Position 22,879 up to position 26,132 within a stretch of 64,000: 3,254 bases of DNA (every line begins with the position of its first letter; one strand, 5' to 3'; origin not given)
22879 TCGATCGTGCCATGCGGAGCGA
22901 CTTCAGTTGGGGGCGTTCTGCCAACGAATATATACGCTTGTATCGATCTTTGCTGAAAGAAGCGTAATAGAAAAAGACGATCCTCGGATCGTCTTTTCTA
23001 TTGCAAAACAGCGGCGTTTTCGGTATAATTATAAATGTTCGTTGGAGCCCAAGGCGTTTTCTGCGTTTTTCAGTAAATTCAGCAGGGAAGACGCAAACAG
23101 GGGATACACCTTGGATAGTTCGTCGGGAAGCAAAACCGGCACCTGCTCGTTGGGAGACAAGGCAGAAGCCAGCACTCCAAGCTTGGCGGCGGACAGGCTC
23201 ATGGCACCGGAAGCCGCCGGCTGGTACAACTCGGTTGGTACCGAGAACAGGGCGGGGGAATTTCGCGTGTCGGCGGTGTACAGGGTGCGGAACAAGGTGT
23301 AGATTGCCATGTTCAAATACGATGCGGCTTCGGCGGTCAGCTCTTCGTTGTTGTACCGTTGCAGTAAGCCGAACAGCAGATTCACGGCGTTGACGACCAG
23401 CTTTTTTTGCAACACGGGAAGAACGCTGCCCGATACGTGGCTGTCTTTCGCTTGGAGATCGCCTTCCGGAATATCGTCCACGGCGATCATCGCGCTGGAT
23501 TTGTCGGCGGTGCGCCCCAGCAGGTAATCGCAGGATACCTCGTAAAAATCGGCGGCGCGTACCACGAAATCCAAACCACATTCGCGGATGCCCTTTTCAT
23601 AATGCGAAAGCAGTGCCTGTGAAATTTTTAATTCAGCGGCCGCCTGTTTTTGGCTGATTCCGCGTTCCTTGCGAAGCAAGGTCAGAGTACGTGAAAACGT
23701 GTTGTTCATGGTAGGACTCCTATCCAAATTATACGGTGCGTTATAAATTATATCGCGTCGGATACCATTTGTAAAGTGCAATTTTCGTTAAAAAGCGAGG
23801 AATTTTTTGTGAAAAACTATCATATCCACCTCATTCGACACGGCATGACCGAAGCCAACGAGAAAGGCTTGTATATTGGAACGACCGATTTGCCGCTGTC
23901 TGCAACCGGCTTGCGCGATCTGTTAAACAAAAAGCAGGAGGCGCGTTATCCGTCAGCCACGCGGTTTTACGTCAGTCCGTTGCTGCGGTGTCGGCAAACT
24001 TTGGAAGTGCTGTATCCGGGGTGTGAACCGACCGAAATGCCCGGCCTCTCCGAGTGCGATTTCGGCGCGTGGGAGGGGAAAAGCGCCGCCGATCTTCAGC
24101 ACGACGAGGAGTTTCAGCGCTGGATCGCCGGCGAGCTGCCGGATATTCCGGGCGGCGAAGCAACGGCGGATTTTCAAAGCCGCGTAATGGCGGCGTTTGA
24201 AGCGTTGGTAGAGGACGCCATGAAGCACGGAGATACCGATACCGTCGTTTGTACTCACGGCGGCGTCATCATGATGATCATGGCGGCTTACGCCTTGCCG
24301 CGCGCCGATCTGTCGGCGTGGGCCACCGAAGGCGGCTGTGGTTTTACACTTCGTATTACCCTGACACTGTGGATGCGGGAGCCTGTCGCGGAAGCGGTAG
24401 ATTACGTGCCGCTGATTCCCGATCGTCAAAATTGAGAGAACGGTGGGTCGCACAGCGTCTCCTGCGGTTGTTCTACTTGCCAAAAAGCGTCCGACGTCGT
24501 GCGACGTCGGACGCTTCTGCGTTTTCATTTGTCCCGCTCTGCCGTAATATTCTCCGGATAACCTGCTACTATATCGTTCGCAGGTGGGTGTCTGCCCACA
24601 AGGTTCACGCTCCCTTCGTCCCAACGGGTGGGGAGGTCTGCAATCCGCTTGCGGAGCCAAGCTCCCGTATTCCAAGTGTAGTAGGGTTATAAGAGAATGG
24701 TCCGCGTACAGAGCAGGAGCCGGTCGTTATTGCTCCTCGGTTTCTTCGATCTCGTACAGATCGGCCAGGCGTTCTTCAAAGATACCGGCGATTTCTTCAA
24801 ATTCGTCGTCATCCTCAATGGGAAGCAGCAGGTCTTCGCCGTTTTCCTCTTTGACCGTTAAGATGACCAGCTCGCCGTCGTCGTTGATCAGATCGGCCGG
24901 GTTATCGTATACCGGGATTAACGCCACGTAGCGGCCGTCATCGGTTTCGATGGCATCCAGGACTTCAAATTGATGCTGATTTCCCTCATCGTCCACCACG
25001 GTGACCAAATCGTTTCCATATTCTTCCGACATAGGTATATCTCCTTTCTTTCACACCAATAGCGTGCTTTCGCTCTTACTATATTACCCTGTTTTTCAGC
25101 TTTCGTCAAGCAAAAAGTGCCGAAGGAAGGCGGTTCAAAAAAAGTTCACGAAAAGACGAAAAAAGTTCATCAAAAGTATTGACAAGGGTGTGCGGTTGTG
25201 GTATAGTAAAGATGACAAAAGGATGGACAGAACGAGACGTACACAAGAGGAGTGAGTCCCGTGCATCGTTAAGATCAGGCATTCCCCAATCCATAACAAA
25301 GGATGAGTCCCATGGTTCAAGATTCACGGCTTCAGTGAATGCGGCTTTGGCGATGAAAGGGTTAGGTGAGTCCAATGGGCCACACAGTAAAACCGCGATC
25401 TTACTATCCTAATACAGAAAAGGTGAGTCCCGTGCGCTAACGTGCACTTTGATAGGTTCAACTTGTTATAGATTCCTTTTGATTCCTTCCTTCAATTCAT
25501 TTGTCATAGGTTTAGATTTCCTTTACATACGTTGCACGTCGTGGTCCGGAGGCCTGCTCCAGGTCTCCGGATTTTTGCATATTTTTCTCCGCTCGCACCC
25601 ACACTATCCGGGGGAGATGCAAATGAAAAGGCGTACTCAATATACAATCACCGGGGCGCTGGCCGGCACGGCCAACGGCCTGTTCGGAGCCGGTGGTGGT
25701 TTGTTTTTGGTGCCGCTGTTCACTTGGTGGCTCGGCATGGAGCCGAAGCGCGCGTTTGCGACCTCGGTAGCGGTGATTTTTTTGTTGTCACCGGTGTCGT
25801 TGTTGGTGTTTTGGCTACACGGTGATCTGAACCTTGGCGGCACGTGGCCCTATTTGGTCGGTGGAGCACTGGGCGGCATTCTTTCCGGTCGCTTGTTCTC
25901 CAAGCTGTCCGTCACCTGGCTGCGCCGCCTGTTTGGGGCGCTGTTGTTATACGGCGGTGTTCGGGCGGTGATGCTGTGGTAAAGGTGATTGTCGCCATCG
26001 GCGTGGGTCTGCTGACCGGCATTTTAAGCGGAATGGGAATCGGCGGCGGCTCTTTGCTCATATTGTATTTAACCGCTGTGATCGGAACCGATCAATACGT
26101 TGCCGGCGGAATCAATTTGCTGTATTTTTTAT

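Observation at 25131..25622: Attenuator-type leader with four tandem 'SD-TGAGTCC-N-start codon' modules upstream of a split TSUP/TauE permease pair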

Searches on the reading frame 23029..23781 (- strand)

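Call 10: search_protein_families(library=pfam, proteins=[window:23029-23781:-], max_evalue=0.01)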
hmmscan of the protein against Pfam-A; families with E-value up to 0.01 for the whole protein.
window:23029-23781:- (250 aa): 3 families
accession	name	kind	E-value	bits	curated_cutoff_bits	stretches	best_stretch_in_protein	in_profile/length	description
PF01381.28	HTH_3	-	1.8e-11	44.4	23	1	36-87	4-55/55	Helix-turn-helix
PF13560.12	HTH_31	-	2.2e-11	44.4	27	1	29-83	2-57/64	Helix-turn-helix domain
PF12844.13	HTH_19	-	6.7e-07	29.6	30.2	1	33-88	4-59/64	Helix-turn-helix domain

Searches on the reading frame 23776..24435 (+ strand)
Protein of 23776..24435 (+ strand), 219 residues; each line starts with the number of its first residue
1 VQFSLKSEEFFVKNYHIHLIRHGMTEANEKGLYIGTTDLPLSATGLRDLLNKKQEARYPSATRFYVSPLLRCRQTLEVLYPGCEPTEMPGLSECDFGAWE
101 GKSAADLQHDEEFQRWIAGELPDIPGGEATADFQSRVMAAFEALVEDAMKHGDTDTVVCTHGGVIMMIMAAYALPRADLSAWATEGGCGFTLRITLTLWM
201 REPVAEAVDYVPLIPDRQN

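Call 10: search_protein_families(library=pfam, proteins=[window:23776-24435:+], max_evalue=0.01)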
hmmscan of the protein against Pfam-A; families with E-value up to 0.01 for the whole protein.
window:23776-24435:+ (219 aa): 1 family
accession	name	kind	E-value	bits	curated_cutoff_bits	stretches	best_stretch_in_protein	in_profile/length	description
PF00300.27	His_Phos_1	-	3.5e-35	121.9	21.7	1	17-175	1-162/194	Histidine phosphatase superfamily (branch 1)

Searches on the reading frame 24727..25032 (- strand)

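Call 10: search_protein_families(library=pfam, proteins=[window:24727-25032:-], max_evalue=0.01)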
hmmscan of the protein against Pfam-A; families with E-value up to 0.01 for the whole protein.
window:24727-25032:- (101 aa): 1 family
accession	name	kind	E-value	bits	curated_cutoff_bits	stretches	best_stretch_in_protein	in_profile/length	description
PF06949.16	DUF1292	-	3.5e-20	73.1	24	1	15-90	1-75/75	Protein of unknown function (DUF1292)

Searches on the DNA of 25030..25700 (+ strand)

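Call 5: search_rna_families(source=window, start=25030, end=25700, threshold=evalue, max_evalue=10, show_alignments=3)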
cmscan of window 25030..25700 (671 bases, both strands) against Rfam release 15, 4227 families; matches with E-value up to 10: 2.
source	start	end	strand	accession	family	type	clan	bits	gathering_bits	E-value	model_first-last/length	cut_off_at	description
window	25205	25238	+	RF01140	sR20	Gene; snRNA; snoRNA; CD-box;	-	14.6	44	3.3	1-56/56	no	Small nucleolar RNA sR20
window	25608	25655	-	RF01308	sR58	Gene; snRNA; snoRNA; CD-box;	-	12.9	55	6.2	1-55/55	no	Small nucleolar RNA sR58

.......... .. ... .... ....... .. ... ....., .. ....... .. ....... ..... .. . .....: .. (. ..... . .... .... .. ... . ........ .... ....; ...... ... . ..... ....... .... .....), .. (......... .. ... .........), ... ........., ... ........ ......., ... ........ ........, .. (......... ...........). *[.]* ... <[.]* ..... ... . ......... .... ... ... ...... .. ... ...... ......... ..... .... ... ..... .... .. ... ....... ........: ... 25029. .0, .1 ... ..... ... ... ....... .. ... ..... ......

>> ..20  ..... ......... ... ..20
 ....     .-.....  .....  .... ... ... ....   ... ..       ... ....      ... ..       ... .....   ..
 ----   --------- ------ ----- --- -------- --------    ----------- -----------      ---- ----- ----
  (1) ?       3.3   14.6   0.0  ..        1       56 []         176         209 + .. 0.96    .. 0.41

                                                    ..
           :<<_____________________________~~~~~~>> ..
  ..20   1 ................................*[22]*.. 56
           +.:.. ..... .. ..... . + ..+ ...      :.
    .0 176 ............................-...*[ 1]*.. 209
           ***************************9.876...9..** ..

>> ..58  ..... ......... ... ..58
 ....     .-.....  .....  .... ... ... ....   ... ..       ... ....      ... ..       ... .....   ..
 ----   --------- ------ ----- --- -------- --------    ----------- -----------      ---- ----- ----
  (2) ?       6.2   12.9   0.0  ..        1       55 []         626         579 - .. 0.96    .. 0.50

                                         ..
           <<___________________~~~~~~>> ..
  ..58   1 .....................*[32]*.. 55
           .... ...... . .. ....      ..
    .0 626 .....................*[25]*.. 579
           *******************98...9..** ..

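Call 77: search_dna_similar(query=window:25170-25590:+, collection=plasmids, mode=distant, max_rows=10)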
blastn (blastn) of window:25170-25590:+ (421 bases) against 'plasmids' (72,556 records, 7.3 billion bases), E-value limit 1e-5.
No match.

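Call 78: search_dna_similar(query=window:25170-25590:+, collection=phages, mode=distant, max_rows=10)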
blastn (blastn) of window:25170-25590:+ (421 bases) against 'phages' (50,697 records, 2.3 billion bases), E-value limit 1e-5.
No match.
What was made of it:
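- Tried and rejected: Mobile or phage origin. blastn finds nothing in plasmids or phages (calls 77 and 78).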

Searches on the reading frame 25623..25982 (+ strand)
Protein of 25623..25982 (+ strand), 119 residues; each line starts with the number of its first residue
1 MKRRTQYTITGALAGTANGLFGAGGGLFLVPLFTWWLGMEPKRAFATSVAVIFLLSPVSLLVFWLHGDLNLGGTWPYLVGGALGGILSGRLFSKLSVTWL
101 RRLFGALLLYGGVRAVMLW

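Call 10: search_protein_families(library=pfam, proteins=[window:25623-25982:+], max_evalue=0.01)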
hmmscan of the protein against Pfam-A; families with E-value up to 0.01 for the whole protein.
window:25623-25982:+ (119 aa): 2 families
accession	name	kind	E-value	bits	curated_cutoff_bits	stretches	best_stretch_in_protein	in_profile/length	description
PF01925.25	TauE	-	4.6e-22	79.3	32.6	1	8-114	130-236/237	Sulfite exporter TauE/SafE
PF05232.17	BTP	-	0.0032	17.9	25.6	1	20-54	12-46/64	Chlorhexidine efflux transporter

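Call 11: find_homologous_proteins(query=window:25623-25982:+)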
Query window:25623-25982:+ (119 aa): 1050 proteins with E <= 0.001 among 1240 candidates; the best 120 are listed.
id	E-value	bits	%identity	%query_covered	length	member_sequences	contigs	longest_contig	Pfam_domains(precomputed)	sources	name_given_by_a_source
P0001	4.9e-66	239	97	100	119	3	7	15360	PF01925.26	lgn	-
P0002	2.3e-55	204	84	100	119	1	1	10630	PF01925.26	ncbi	-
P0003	7.9e-51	190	79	99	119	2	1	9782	PF01925.26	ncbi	-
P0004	9.9e-50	186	82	99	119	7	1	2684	PF01925.26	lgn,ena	-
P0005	2.0e-49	185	78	99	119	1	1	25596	PF01925.26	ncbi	-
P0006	4.8e-49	184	78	99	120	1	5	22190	PF01925.26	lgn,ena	-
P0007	6.2e-49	183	78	99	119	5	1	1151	PF01925.26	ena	-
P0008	1.0e-48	183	78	99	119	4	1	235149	PF01925.26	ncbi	-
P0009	2.4e-47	178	74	99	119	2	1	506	PF01925.26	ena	-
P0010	2.9e-47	178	74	99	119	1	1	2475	PF01925.26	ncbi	-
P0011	4.8e-47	177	75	99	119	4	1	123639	PF01925.26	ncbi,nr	ncbi:MAG: TSUP family transporter [Clostridia bacterium]|nr:TSUP family transporter [Clostridia bact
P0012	5.5e-47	177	76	99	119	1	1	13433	PF01925.26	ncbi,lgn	-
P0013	7.1e-46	174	75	99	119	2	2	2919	PF01925.26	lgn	-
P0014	7.3e-46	174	73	99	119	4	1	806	PF01925.26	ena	-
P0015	8.2e-46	173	72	99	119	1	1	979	PF01925.26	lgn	-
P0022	1.5e-44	169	71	99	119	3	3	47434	PF01925.26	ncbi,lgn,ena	-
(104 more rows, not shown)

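Call 13: find_related_loci(query=A2, collection=genome_contigs, flank=3000)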
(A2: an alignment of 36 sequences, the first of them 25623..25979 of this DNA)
Query A2 (119 aa) in genome_contigs; peptide patterns used: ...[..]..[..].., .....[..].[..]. (x = any residue, [..] = any of these).
600 stretches matched a pattern (row limit reached: there are more); 497 encode a relative of the query (tblastn E <= 1e-3); the best 80 are kept; 80 distinct loci.
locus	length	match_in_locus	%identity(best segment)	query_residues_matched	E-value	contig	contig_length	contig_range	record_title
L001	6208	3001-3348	78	1-116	3e-45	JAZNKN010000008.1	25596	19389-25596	MAG: Acutalibacteraceae bacterium isolate T1900044674_TS20190140.MAGScoT_cleanbin_000046 SGB_1625_k141_894550, whole gen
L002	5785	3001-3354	73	1-118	8e-42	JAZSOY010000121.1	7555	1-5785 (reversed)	MAG: Acutalibacteraceae bacterium isolate T1900044547_TS20190013.MAGScoT_cleanbin_000039 SGB_156_k141_2655973, whole gen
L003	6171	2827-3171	70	1-115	2e-40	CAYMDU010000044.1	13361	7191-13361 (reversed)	MAG TPA_asm: uncultured Eubacteriales bacterium isolate SRP225648_co1_968 genome assembly, contig: NODE_11702_length_133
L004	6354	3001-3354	69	1-118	9e-41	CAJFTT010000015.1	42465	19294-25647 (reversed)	Candidatus Tabaqchalia intestinavium isolate Coassembly_mag_113 genome assembly, contig: MAGpy_11413_min2k_bin_113_fak87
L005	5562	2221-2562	61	1-114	5e-40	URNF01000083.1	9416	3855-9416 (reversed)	uncultured Ruminococcaceae bacterium isolate UMGS1163 genome assembly, contig: NODE_1618_length_9416_cov_3.238650, whole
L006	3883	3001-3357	72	1-119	6e-40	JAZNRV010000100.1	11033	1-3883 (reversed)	MAG: Acutalibacteraceae bacterium isolate T1900044813_TS20190279.MAGScoT_cleanbin_000004 SGB_2801_k141_731019, whole gen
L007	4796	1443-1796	69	1-118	9e-39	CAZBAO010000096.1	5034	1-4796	MAG TPA_asm: uncultured Eubacteriales bacterium isolate SRP315200_co1_278 genome assembly, contig: NODE_42093_length_503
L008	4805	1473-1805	72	6-116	3e-37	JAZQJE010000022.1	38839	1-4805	MAG: Acutalibacteraceae bacterium isolate T1900044621_TS20190087.MAGScoT_cleanbin_000023 SGB_889_k141_1054790, whole gen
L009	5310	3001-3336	56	6-117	1e-36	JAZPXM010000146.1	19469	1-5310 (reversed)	MAG: Acutalibacteraceae bacterium isolate T1900044652_TS20190118.MAGScoT_cleanbin_000005 SGB_1431_k141_2805886, whole ge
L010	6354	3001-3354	64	1-118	9e-37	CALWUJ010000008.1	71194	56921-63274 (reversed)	MAG: uncultured Agathobaculum sp. isolate BRZ_BH__bin93 genome assembly, contig: BRZ_BH__NODE_431_length_71194_cov_11.94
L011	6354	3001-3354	60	1-118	3e-36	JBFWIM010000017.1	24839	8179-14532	MAG: Intestinibacillus sp. isolate CA_2019_NHSR_105 NODE_4604_length_24839_cov_5.801109_NHSR, whole genome shotgun seque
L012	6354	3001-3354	64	1-118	2e-36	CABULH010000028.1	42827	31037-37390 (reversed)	MAG TPA_asm: uncultured Ruminococcaceae bacterium isolate MGYG-HGUT-04116 genome assembly, contig: GUT_GENOME256840_28,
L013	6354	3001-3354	63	1-118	5e-36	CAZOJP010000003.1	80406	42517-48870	MAG TPA_asm: uncultured Intestinibacillus sp. isolate SRP294416_co2_252 genome assembly, contig: NODE_61_length_80406_co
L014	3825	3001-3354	63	1-118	1e-35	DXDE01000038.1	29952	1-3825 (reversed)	MAG TPA_asm: Candidatus Agathobaculum merdavium isolate ChiBcec15-6302 ChiBcec15__C39972_L29952_SAMN08010102, whole geno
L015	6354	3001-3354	63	1-118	1e-35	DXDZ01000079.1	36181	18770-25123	MAG TPA_asm: Candidatus Agathobaculum merdipullorum isolate CHK149-1869 CHK149__C391225_L36181_SAMEA104467432, whole gen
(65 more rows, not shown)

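Call 26: find_encoding_contigs(protein=P0002, flank=2500, max_places=3)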
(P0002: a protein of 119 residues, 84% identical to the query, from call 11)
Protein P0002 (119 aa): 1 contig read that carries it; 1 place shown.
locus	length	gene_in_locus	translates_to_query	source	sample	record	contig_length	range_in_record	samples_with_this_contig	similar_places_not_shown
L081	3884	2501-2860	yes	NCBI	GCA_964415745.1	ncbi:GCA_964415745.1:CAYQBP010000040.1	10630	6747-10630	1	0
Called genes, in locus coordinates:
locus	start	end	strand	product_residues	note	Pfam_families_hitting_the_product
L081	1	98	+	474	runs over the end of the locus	PF08323:Glyco_transf_5, PF13439:Glyco_transf_4 (weak), PF00534:Glycos_transf_1, PF13692:Glyco_trans_1_4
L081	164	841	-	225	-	PF12844:HTH_19 (weak), PF13560:HTH_31, PF01381:HTH_3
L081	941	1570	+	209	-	PF00300:His_Phos_1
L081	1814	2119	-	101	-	PF06949:DUF1292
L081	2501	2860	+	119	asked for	PF01925:TauE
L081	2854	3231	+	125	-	PF01925:TauE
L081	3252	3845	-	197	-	PF06725:3D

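Call 27: find_encoding_contigs(protein=P0003, flank=2500, max_places=3)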
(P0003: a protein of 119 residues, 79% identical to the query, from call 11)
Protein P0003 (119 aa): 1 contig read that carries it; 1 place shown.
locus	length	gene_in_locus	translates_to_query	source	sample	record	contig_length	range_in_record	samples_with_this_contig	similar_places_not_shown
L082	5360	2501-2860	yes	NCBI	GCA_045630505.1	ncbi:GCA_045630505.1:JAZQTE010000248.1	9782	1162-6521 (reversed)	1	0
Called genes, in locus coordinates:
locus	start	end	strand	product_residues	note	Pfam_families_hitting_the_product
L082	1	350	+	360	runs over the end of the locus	PF00535:Glycos_transf_2, PF04138:GtrA_DPMS_TM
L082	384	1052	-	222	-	PF12844:HTH_19 (weak), PF13560:HTH_31, PF01381:HTH_3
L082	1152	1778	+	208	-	PF00300:His_Phos_1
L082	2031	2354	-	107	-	PF06949:DUF1292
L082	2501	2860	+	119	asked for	PF01925:TauE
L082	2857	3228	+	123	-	PF01925:TauE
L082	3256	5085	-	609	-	PF13522:GATase_6, PF13537:GATase_7, PF00733:Asn_synthase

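Call 28: find_encoding_contigs(protein=P0008, flank=2500, max_places=3)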
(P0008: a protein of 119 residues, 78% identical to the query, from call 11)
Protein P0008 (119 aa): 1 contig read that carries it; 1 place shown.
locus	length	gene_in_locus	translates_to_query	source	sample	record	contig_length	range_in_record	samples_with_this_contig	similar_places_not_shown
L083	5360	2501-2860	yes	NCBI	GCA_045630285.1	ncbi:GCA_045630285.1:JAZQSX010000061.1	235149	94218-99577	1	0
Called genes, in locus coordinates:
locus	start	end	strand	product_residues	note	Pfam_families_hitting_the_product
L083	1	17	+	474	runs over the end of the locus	PF08323:Glyco_transf_5, PF13439:Glyco_transf_4 (weak), PF00534:Glycos_transf_1, PF13692:Glyco_trans_1_4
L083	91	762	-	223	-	PF12844:HTH_19 (weak), PF13560:HTH_31, PF01381:HTH_3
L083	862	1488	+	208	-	PF00300:His_Phos_1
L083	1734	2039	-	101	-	PF06949:DUF1292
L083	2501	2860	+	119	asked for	PF01925:TauE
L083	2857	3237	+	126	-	PF01925:TauE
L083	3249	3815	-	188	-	PF06725:3D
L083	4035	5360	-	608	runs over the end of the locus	PF13522:GATase_6, PF13537:GATase_7, PF00733:Asn_synthase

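Call 29: find_encoding_contigs(protein=P0011, flank=2500, max_places=3)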
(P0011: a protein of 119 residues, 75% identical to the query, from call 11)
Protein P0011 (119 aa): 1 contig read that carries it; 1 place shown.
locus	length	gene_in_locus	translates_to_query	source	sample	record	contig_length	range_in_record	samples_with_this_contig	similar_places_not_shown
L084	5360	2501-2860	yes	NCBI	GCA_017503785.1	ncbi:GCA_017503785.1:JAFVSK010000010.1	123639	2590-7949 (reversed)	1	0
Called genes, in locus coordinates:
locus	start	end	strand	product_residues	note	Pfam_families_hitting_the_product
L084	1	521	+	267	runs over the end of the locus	PF06161:DUF975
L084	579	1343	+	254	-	-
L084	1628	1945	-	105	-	PF06949:DUF1292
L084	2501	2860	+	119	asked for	PF01925:TauE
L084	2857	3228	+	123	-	PF01925:TauE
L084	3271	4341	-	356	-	PF03990:DUF348 (weak), PF07501:G5, PF06725:3D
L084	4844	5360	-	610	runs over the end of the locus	PF13522:GATase_6, PF13537:GATase_7, PF00733:Asn_synthase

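Call 32: find_encoding_contigs(protein=P0001, flank=2500, max_places=4)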
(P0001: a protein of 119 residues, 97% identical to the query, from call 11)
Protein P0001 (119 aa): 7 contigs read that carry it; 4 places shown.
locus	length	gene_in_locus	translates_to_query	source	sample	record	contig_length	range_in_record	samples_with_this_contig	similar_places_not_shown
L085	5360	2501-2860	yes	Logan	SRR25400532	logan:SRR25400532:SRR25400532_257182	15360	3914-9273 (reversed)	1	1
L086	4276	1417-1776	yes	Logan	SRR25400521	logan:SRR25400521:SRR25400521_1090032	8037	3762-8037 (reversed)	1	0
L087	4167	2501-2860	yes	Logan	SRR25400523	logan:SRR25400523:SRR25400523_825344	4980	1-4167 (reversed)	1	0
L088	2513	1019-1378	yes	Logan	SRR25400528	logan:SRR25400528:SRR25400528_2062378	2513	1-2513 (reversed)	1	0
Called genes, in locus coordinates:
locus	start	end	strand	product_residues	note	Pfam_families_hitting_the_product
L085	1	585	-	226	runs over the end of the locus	PF12844:HTH_19 (weak), PF13560:HTH_31, PF01381:HTH_3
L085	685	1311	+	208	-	PF00300:His_Phos_1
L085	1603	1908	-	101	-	PF06949:DUF1292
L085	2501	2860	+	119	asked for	PF01925:TauE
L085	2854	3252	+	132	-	PF01925:TauE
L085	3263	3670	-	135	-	PF06725:3D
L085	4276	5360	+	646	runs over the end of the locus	PF00082:Peptidase_S8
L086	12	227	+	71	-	-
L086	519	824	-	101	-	PF06949:DUF1292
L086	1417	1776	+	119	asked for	PF01925:TauE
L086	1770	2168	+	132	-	PF01925:TauE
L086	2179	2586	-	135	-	PF06725:3D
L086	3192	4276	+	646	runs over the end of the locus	PF00082:Peptidase_S8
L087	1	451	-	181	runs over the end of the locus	-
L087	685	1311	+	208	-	PF00300:His_Phos_1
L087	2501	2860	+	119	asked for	PF01925:TauE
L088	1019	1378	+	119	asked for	PF01925:TauE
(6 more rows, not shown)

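Call 33: find_encoding_contigs(protein=P0006, flank=2500, max_places=3)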
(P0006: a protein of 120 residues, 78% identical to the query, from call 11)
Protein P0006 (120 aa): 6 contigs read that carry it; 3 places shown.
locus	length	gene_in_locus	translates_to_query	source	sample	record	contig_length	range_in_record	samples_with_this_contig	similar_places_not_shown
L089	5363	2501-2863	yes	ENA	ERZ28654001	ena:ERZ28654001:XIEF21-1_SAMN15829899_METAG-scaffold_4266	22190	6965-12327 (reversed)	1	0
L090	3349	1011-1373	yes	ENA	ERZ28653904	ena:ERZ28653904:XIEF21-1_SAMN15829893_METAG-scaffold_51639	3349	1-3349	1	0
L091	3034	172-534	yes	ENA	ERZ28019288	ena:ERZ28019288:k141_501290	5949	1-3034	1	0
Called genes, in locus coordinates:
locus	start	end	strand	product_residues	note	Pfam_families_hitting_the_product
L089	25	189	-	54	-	-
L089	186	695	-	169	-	PF13560:HTH_31, PF01381:HTH_3, PF12844:HTH_19 (weak)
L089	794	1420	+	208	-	PF00300:His_Phos_1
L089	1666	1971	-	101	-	PF06949:DUF1292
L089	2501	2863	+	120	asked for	PF01925:TauE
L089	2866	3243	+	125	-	PF01925:TauE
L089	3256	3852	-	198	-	PF06725:3D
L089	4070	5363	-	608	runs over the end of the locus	PF13522:GATase_6, PF13537:GATase_7, PF00733:Asn_synthase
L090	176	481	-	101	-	PF06949:DUF1292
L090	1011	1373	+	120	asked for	PF01925:TauE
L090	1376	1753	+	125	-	PF01925:TauE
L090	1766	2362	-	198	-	PF06725:3D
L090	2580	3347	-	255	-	?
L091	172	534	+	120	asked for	PF01925:TauE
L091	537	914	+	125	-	PF01925:TauE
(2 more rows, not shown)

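Call 34: find_encoding_contigs(protein=P0012, flank=2500, max_places=3)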
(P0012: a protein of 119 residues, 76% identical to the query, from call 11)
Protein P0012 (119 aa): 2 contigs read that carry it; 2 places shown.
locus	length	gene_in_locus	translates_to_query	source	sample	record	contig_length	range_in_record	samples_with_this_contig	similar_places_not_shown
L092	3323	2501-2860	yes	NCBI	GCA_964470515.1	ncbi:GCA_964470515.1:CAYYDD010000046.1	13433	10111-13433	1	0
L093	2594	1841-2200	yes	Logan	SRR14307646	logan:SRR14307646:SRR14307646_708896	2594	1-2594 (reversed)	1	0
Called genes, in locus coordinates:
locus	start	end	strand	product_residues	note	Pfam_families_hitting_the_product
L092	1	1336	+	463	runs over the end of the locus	PF01145:Band_7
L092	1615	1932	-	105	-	PF06949:DUF1292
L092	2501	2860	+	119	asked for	PF01925:TauE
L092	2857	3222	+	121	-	PF01925:TauE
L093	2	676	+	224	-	?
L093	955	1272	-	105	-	PF06949:DUF1292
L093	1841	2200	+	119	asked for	PF01925:TauE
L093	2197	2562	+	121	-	PF01925:TauE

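Call 35: find_encoding_contigs(protein=P0022, flank=2500, max_places=3)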
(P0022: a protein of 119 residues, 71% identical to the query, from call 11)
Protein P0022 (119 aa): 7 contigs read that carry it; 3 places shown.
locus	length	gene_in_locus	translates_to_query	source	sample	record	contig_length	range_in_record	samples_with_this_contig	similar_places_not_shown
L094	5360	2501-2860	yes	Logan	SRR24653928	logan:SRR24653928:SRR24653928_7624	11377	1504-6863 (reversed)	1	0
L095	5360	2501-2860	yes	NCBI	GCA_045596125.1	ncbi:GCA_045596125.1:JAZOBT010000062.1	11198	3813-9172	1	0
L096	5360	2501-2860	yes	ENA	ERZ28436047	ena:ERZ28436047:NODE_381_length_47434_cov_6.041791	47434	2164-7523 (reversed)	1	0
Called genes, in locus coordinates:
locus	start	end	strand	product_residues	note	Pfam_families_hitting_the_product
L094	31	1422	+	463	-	PF01145:Band_7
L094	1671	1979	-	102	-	PF06949:DUF1292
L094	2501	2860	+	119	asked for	PF01925:TauE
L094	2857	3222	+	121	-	PF01925:TauE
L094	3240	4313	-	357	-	PF03990:DUF348, PF07501:G5, PF06725:3D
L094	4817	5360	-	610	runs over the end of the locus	PF13522:GATase_6, PF13537:GATase_7, PF00733:Asn_synthase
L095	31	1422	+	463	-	PF01145:Band_7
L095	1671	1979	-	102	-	PF06949:DUF1292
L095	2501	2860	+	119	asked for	PF01925:TauE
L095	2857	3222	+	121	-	PF01925:TauE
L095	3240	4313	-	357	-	PF03990:DUF348, PF07501:G5, PF06725:3D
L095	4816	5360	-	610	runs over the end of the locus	PF13522:GATase_6, PF13537:GATase_7, PF00733:Asn_synthase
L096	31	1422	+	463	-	PF01145:Band_7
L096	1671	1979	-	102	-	PF06949:DUF1292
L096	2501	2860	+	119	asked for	PF01925:TauE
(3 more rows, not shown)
